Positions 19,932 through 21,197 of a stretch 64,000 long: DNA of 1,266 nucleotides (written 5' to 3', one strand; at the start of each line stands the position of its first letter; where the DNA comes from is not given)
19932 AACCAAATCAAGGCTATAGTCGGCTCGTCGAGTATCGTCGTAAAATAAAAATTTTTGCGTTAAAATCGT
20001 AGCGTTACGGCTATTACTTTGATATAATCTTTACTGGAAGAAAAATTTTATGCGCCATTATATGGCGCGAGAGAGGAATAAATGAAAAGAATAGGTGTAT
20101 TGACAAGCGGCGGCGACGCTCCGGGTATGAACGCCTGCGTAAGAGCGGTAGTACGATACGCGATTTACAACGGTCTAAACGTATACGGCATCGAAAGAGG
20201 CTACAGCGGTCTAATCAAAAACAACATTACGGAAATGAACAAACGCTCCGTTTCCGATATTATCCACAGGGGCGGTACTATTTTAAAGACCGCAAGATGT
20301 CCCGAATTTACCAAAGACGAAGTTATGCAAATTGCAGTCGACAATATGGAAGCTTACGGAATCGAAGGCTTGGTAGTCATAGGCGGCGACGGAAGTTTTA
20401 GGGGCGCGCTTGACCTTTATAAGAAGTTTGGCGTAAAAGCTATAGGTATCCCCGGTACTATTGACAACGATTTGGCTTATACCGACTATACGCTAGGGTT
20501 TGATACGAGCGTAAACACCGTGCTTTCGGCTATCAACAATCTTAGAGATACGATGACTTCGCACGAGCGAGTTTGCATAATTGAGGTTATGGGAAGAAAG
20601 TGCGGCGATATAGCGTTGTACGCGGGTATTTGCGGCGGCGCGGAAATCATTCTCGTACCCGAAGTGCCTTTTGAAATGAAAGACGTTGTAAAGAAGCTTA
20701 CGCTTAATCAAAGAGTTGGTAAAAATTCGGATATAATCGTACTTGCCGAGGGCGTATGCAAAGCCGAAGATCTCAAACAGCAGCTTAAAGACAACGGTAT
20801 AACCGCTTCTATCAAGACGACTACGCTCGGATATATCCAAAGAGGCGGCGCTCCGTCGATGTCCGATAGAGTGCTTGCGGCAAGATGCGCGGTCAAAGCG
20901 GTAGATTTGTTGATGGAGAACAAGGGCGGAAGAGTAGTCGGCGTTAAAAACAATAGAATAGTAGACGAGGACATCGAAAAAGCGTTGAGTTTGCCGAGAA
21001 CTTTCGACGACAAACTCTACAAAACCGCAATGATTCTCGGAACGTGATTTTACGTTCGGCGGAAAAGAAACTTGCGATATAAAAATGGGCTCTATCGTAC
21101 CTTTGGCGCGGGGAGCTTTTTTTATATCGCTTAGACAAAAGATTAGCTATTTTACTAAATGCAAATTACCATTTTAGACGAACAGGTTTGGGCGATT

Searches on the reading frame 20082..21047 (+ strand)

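Call 90: search_protein_families(library=pfam, proteins=[window:20082-21047:+], max_evalue=0.00001)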
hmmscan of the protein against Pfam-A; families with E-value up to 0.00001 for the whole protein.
window:20082-21047:+ (321 aa): 1 family
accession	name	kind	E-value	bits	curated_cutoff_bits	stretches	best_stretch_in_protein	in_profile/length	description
PF00365.25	PFK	-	5.3e-110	367.6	30.9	1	3-277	1-277/277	Phosphofructokinase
